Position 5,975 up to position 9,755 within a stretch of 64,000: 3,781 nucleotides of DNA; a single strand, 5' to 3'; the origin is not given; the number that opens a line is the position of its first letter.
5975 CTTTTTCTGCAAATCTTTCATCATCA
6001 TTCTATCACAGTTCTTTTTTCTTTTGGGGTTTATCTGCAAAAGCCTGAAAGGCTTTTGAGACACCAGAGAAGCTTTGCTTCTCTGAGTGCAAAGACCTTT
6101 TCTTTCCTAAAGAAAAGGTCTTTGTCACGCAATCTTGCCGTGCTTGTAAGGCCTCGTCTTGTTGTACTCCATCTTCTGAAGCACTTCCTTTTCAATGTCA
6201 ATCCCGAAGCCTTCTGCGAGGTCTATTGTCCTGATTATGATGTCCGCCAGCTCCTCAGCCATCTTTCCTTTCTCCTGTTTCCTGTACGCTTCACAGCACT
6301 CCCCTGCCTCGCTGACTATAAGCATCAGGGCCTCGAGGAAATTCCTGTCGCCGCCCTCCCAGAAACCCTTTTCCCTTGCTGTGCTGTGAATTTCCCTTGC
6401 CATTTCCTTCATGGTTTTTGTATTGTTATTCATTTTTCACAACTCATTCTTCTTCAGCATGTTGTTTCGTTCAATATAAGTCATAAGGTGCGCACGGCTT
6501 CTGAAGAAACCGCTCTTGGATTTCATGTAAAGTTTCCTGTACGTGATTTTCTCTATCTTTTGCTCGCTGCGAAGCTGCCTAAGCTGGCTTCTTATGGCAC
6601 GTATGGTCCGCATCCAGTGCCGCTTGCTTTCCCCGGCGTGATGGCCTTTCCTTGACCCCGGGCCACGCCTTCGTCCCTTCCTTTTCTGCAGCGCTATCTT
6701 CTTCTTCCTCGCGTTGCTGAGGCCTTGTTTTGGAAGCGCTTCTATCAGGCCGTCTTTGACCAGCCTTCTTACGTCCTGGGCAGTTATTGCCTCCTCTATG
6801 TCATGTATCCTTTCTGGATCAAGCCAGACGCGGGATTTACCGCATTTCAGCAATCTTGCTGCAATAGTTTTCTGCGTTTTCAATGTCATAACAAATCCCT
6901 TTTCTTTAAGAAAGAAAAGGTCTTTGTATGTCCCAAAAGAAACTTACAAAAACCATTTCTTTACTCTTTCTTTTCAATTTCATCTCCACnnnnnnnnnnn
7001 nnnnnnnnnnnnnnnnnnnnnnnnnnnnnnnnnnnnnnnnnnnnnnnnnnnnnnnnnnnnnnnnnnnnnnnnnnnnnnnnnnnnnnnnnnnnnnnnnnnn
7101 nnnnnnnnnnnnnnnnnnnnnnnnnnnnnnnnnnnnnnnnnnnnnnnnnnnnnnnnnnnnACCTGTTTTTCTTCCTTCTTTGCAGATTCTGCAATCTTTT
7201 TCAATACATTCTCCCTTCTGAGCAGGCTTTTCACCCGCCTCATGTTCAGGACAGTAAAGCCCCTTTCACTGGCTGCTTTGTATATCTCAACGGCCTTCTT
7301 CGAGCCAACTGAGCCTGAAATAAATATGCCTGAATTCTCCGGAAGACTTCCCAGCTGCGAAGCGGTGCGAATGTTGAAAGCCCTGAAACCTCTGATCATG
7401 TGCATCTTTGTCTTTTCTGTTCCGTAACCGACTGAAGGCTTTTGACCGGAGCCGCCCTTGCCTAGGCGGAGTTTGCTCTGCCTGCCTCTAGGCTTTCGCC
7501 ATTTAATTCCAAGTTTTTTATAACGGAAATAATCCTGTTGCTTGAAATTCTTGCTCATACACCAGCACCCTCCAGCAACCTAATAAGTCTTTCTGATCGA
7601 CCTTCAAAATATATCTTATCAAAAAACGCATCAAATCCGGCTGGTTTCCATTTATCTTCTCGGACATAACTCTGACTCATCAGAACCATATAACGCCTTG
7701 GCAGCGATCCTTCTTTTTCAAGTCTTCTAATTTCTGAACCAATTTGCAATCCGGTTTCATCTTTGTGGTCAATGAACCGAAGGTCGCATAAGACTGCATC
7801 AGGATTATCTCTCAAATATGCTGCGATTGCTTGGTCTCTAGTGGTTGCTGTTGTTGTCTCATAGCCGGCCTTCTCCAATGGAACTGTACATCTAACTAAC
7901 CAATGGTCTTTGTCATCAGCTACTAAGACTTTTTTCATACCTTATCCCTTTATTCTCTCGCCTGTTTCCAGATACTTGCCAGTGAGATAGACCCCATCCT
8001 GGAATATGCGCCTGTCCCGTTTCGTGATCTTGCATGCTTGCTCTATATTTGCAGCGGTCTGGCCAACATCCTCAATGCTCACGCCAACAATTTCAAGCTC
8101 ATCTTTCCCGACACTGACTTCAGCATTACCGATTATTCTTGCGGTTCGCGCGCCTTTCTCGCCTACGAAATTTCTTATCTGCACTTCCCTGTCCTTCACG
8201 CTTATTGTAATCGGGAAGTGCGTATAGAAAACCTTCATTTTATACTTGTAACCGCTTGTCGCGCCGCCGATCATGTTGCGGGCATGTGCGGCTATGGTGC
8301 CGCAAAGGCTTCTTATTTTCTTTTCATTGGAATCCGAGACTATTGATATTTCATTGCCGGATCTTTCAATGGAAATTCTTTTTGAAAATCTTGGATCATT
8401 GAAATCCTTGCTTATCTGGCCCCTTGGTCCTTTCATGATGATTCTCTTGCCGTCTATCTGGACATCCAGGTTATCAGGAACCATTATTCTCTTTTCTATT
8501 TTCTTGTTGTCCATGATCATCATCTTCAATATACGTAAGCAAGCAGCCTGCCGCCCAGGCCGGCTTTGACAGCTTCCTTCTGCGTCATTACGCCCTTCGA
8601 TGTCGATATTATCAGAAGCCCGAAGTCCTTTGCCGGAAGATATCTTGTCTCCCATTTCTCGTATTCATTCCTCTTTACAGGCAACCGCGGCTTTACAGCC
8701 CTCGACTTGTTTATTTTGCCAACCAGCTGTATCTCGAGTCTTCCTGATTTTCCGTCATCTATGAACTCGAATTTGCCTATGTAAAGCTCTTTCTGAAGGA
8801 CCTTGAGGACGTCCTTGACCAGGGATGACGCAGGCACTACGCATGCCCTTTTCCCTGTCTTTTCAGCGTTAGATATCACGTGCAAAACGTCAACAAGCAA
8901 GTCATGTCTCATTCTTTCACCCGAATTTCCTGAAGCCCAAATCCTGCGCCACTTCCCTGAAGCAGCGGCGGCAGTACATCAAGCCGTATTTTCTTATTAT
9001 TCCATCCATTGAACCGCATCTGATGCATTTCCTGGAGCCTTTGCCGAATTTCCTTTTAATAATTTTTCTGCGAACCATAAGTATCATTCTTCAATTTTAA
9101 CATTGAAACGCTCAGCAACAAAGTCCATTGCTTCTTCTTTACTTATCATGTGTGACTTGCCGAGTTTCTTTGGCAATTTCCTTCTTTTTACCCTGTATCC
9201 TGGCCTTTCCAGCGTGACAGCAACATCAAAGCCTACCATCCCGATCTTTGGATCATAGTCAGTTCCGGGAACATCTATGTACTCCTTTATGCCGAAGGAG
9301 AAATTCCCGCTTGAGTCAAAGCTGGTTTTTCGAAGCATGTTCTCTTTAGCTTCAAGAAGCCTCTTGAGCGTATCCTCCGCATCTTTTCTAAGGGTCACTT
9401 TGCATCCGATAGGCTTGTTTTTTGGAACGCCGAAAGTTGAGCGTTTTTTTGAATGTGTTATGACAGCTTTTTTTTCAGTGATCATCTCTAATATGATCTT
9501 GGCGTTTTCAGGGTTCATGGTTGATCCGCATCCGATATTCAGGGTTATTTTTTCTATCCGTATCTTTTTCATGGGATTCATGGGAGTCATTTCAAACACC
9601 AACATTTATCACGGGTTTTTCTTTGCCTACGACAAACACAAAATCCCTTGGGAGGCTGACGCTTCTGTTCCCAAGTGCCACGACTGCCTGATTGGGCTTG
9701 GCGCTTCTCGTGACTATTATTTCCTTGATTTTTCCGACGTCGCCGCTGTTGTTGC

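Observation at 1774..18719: Universal ribosomal-protein cluster interrupted by at least eight non-ribosomal genes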

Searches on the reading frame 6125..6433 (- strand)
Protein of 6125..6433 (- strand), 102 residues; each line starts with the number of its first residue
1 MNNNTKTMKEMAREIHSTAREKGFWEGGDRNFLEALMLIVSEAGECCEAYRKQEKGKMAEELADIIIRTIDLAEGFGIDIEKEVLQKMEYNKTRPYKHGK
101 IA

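Call 5: search_protein_families(library=pfam, proteins=[window:6125-6433:-], max_evalue=0.01)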
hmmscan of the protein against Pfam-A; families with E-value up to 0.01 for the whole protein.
window:6125-6433:- (102 aa): 3 families
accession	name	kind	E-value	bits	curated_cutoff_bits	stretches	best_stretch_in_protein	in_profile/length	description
PF12643.12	MazG-like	-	5.5e-08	33.4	27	1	39-97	15-73/85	MazG-like family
PF03819.22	MazG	-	2.5e-06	28.1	22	1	36-88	7-63/74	MazG nucleotide pyrophosphohydrolase domain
PF01503.22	PRA-PH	-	0.00031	21.5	21.3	1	35-82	30-77/86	Phosphoribosyl-ATP pyrophosphohydrolase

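Call 14: search_protein_families(library=phrogs, proteins=[window:6125-6433:-], max_evalue=0.1)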
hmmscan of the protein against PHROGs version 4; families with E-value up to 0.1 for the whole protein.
window:6125-6433:- (102 aa): 12 families
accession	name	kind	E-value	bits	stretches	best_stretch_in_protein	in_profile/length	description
phrog_3301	-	other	6.1e-28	98.9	1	6-101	48-167/169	pyrophosphatase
phrog_5658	-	other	3.2e-18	67.2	1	5-95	301-406/421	pyrophosphatase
phrog_9236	-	other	2.7e-14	54.4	2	6-55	4-52/191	pyrophosphatase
phrog_6945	-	unknown function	1.7e-07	32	1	29-95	182-255/270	-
phrog_671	-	other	0.00038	20.1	1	2-81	532-614/678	nucleotide pyrophosphohydrolase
phrog_715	-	other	0.0096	17.2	1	5-73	3-69/123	MazG-like pyrophosphatase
phrog_18176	-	unknown function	0.025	15.5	1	58-93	58-94/97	-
phrog_1247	-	other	0.03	14.4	1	29-72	146-192/444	MazG-like pyrophosphatase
phrog_1992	-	other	0.045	14.3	1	36-89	118-171/293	MazG-like pyrophosphatase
phrog_2245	-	other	0.081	13.7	1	40-93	142-203/218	nucleoside triphosphate pyrophosphohydrolase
phrog_801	-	DNA, RNA and nucleotide metabolism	0.081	13.5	1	10-98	255-339/476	dATP / dGTP pyrophosphohydrolase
phrog_28554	-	other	0.082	13.5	1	6-94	133-218/236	MazG-like pyrophosphatase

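Call 15: search_protein_families(library=ncbifam, proteins=[window:6125-6433:-], max_evalue=0.1)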
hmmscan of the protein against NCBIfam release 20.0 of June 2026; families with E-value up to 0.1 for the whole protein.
window:6125-6433:- (102 aa): 4 families
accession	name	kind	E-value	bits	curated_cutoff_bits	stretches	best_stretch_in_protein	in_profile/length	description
NF007113.1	PRK09562.1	equivalog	0.0012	18.6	208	1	11-84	138-208/251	nucleoside triphosphate pyrophosphohydrolase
NF052436.1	YabN_Meth_PPase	exception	0.015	14.3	525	1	12-86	374-446/486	bifunctional methyltransferase/pyrophosphohydrolase YabN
TIGR03188.1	histidine_hisI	equivalog_domain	0.019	15.1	42.7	1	39-81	36-78/84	phosphoribosyl-ATP diphosphatase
NF005392.0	PRK06937.1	equivalog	0.074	12.4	159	1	4-55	42-93/209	HrpE/YscL family type III secretion apparatus protein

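Call 16: search_protein_families(library=padloc, proteins=[window:6125-6433:-], max_evalue=0.1)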
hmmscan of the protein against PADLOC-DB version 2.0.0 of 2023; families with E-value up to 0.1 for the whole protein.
window:6125-6433:- (102 aa): 0 families

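Call 37: find_homologous_proteins(query=window:6125-6433:-, max_evalue=0.00001)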
Query window:6125-6433:- (102 aa): 1112 proteins with E <= 0.00001 among 1122 candidates; the best 120 are listed.
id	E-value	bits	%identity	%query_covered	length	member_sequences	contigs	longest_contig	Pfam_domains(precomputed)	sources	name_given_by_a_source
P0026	8.7e-56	204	91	100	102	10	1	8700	PF03819.23,PF12643.13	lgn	-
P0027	7.0e-51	188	86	97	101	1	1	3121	PF03819.23,PF12643.13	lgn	-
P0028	9.5e-51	188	87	95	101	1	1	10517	PF03819.23,PF12643.13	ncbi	-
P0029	8.9e-50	185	82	100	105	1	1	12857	PF03819.23,PF12643.13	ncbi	-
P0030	1.9e-49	183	83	97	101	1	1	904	PF03819.23,PF12643.13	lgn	-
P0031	2.4e-47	177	81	97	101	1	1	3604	PF12643.13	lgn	-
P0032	7.1e-45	169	80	97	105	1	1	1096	PF03819.23,PF12643.13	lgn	-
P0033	1.3e-43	165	78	96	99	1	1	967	PF03819.23,PF12643.13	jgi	jgi:NTP pyrophosphatase (non-canonical NTP hydrolase)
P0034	3.3e-39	151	74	91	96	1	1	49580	PF03819.23,PF12643.13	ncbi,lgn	ncbi:MAG: MazG nucleotide pyrophosphohydrolase domain-containing protein [Candidatus Aenigmatarchaeo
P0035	3.8e-36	141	71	91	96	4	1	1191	PF03819.23,PF12643.13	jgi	jgi:NTP pyrophosphatase (non-canonical NTP hydrolase)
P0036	5.1e-36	140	69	89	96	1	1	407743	PF03819.23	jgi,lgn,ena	-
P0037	1.9e-35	139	65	91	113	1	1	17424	PF03819.23,PF12643.13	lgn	-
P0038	5.1e-35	137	63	93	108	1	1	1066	-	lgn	-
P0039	2.9e-34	135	69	91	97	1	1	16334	PF03819.23,PF12643.13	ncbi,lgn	-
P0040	4.9e-34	134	70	90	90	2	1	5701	PF03819.23,PF12643.13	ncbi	-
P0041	1.5e-33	132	63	93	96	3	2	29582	PF03819.23,PF12643.13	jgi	-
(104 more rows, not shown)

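Call 38: find_encoding_contigs(protein=P0036, flank=10000, max_places=1)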
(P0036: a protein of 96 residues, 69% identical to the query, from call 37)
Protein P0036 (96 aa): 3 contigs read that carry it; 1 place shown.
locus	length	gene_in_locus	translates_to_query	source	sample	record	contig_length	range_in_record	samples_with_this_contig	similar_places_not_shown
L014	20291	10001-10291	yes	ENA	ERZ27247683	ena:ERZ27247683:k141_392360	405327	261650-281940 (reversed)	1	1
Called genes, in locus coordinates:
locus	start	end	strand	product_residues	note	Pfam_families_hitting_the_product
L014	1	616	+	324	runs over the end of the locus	PF00297:Ribosomal_L3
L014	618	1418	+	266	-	PF00573:Ribosomal_L4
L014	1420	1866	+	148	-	PF00276:Ribosomal_L23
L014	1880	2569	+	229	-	PF03947:Ribosomal_L2_C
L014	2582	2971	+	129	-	PF00203:Ribosomal_S19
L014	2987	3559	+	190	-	PF00237:Ribosomal_L22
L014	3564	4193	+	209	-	PF07650:KH_2, PF00189:Ribosomal_S3_C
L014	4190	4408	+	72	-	PF00831:Ribosomal_L29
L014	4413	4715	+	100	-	PF01253:SUI1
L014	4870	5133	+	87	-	PF01868:RNase_P-MRP_p29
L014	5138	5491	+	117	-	PF00366:Ribosomal_S17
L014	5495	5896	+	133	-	PF00238:Ribosomal_L14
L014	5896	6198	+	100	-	-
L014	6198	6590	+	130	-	PF16906:Ribosomal_L26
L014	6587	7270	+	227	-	PF08071:RS4NT, PF01479:S4 (faint), PF00900:Ribosomal_S4e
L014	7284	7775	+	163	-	PF00281:Ribosomal_L5 (weak), PF00673:Ribosomal_L5_C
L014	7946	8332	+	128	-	PF00410:Ribosomal_S8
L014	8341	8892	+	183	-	PF00347:Ribosomal_L6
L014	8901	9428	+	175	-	PF01655:Ribosomal_L32e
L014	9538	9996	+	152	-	PF01280:Ribosomal_L19e, PF25476:Ribosomal_L19e_C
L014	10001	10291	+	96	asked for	PF03819:MazG (weak)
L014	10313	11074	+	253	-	PF00861:Ribosomal_L18p (weak), PF17144:Ribosomal_L5e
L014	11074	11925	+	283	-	PF00333:Ribosomal_S5, PF03719:Ribosomal_S5_C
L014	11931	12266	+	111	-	PF00327:Ribosomal_L30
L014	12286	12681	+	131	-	PF00828:Ribosomal_L27A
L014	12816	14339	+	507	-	PF00344:SecY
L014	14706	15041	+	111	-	PF04472:SepF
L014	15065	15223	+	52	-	-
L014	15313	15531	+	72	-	-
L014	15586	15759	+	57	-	-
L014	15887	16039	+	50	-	-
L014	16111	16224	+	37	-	-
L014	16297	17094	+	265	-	-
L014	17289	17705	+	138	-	PF01951:Archease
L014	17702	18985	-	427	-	PF09359:VTC (weak)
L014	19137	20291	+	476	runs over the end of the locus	PF01139:RtcB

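Call 39: find_encoding_contigs(protein=P0034, flank=10000, max_places=1)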
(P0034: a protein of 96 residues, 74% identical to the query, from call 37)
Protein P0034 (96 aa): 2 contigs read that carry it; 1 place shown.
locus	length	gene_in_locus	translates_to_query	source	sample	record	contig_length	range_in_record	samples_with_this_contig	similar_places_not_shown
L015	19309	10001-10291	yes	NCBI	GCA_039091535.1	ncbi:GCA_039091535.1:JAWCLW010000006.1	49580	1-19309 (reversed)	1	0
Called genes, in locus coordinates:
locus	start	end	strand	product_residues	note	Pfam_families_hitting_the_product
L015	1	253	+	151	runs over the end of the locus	-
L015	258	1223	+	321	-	PF00297:Ribosomal_L3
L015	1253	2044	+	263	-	PF00573:Ribosomal_L4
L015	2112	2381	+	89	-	PF00276:Ribosomal_L23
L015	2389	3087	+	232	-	PF03947:Ribosomal_L2_C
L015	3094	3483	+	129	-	PF00203:Ribosomal_S19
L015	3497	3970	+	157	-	PF00237:Ribosomal_L22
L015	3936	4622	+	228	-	PF07650:KH_2, PF00189:Ribosomal_S3_C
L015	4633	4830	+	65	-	PF00831:Ribosomal_L29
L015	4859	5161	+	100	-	PF01253:SUI1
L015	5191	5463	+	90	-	PF01868:RNase_P-MRP_p29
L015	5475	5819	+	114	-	PF00366:Ribosomal_S17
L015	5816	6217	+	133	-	PF00238:Ribosomal_L14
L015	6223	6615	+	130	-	PF16906:Ribosomal_L26, PF00467:KOW (weak)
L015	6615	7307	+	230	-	PF08071:RS4NT, PF01479:S4 (weak), PF00900:Ribosomal_S4e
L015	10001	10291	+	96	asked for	PF03819:MazG (weak), PF12643:MazG-like (weak)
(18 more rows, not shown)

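Call 40: find_encoding_contigs(protein=P0041, flank=10000, max_places=1)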
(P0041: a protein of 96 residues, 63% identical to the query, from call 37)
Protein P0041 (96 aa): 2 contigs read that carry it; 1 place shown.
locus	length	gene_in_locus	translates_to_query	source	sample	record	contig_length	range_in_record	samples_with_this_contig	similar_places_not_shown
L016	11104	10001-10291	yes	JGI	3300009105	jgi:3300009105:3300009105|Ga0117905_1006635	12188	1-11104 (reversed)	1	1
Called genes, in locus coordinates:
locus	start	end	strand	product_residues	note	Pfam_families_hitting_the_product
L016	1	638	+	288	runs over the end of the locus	PF00297:Ribosomal_L3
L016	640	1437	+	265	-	PF00573:Ribosomal_L4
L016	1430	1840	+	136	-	PF00276:Ribosomal_L23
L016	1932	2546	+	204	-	PF03947:Ribosomal_L2_C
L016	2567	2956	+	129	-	PF00203:Ribosomal_S19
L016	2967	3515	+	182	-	PF00237:Ribosomal_L22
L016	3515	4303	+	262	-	PF07650:KH_2, PF00189:Ribosomal_S3_C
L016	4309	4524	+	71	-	PF00831:Ribosomal_L29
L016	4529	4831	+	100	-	PF01253:SUI1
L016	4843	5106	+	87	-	PF01868:RNase_P-MRP_p29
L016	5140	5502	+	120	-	PF00366:Ribosomal_S17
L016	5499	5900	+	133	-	PF00238:Ribosomal_L14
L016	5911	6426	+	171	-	PF16906:Ribosomal_L26, PF00467:KOW (weak)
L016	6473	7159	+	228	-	PF08071:RS4NT, PF00900:Ribosomal_S4e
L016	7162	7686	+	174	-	PF00281:Ribosomal_L5, PF00673:Ribosomal_L5_C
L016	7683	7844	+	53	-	PF00253:Ribosomal_S14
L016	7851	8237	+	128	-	PF00410:Ribosomal_S8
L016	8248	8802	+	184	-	PF00347:Ribosomal_L6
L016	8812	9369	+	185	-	PF01655:Ribosomal_L32e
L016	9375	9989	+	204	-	PF01280:Ribosomal_L19e, PF25476:Ribosomal_L19e_C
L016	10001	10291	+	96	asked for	PF12643:MazG-like (weak), PF03819:MazG (weak)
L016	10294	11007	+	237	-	PF17144:Ribosomal_L5e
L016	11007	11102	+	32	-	?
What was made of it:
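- Layering: MazG is in L19e|L18 at 63-74% identity in genomes with about 60% ribosomal-protein identity and otherwise near-canonical clusters (calls 38-40).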

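Call 85: find_related_loci(query=window:6125-6433:-, collection=viral_contigs, flank=5000)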
Query window:6125-6433:- (102 aa) in viral_contigs; peptide patterns used: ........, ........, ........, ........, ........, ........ (x = any residue, [..] = any of these).
12 stretches matched a pattern; 4 encode a relative of the query (tblastn E <= 1e-3); 4 distinct loci.
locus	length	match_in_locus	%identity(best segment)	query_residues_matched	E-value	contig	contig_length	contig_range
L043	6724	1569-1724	40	48-99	1e-10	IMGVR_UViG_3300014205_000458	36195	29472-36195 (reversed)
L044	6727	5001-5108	64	59-94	1e-10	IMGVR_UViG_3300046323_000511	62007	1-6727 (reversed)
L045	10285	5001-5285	33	2-94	5e-10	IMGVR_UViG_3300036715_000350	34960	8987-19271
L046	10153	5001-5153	37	49-99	2e-6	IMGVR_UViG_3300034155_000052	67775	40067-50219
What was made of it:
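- MazG matches a phage pyrophosphatase family (phrog_3301, 6e-28, call 14), with relatives on viral contigs (call 85).
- Tried and rejected: MazG relatives on viral contigs are expected for this family (call 85).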

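Call 93: search_solved_structures(query=window:6125-6433:-, max_evalue=0.001)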
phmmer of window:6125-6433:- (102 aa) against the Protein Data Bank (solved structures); distinct sequences matched with E-value up to 0.001: 6.
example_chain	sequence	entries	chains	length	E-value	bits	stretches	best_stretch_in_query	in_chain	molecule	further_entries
1vmg_A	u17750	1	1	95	4.7e-07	33.1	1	12-87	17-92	Hypothetical protein SSO3215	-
7mu5_A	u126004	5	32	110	8.7e-05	25.9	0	48-94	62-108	dCTP pyrophosphatase 1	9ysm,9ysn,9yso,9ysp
2a3q_A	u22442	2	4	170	0.0002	24.7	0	46-95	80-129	hypothetical protein | Protein RS21-C6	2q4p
6sqw_A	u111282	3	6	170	0.0002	24.7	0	46-95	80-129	dCTP pyrophosphatase 1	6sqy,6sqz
2oie_A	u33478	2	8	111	0.00045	23.6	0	48-92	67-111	RS21-C6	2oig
2q73_A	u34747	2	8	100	0.00097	22.5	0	40-96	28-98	Hypothetical protein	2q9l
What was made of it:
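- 6125..6433 (-): MazG-like all-alpha NTP pyrophosphohydrolase, 102 aa, slot L19e|L18. PDB 1vmg 4.7e-7 and DCTPP1 (call 93).
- On MazG-like NTP pyrophosphohydrolase: PDB 1vmg 4.7e-7 (call 93)
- Closest known: MazG / all-alpha NTP pyrophosphohydrolase superfamily. Same: Pfam scores above cut-off, EAGE...EELAD metal-binding helices, size of about 100 aa, PDB sequence matches (calls 5, 93).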

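Call 94: search_protein_families(library=pfam, proteins=[L014:5902-6198:+], max_evalue=0.01)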
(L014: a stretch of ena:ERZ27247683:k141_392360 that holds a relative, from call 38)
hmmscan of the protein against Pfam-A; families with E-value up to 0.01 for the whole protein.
L014:5902-6198:+ (98 aa): 0 families

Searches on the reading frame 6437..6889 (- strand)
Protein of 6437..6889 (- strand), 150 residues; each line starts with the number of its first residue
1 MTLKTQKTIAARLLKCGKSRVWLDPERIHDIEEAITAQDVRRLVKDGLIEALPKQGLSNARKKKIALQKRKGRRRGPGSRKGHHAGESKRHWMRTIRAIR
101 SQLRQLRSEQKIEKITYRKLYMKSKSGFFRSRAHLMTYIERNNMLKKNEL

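Call 5: search_protein_families(library=pfam, proteins=[window:6437-6889:-], max_evalue=0.01)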
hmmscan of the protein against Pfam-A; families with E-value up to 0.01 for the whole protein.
window:6437-6889:- (150 aa): 2 families
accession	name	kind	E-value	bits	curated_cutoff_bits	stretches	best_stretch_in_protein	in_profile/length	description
PF25476.1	Ribosomal_L19e_C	-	3.1e-24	85.4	25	1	56-142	2-90/91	Ribosomal protein L19e, C-terminal domain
PF01280.26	Ribosomal_L19e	-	8.5e-23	80.5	25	1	3-54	2-53/53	Ribosomal protein L19e, N-terminal domain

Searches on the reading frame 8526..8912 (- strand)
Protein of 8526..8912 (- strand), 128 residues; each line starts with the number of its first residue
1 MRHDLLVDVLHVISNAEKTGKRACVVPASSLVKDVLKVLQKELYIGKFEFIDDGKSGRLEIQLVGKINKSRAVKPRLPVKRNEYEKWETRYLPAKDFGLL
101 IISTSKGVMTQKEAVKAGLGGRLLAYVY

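Call 5: search_protein_families(library=pfam, proteins=[window:8526-8912:-], max_evalue=0.01)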
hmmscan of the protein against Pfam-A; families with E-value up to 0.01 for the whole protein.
window:8526-8912:- (128 aa): 1 family
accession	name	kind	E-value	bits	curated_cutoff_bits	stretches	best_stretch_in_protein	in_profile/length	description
PF00410.24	Ribosomal_S8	-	1.6e-25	90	24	1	4-128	1-126/126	Ribosomal protein S8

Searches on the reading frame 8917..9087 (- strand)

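Call 5: search_protein_families(library=pfam, proteins=[window:8917-9087:-], max_evalue=0.01)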
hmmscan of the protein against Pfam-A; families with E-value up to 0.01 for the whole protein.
window:8917-9087:- (56 aa): 1 family
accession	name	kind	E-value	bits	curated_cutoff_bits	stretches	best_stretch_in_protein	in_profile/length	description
PF00253.27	Ribosomal_S14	-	2.4e-08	34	27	1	13-54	8-52/54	Ribosomal protein S14p/S29e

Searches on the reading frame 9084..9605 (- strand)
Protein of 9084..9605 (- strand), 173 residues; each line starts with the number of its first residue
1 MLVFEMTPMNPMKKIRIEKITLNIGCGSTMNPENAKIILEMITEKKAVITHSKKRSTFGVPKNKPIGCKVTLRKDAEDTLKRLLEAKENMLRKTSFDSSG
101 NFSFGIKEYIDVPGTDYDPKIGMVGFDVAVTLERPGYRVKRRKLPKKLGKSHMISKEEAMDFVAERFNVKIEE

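Call 4: search_protein_families(library=pfam, proteins=[window:9084-9605:-], max_evalue=0.01)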
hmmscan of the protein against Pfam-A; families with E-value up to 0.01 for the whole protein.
window:9084-9605:- (173 aa): 2 families
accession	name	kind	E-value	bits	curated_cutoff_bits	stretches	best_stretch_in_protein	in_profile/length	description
PF00673.26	Ribosomal_L5_C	-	1.1e-19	70.7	27.8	1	65-161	1-93/94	ribosomal L5P family C-terminus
PF00281.24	Ribosomal_L5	-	6.5e-11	42.8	34.9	1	10-55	1-50/57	Ribosomal protein L5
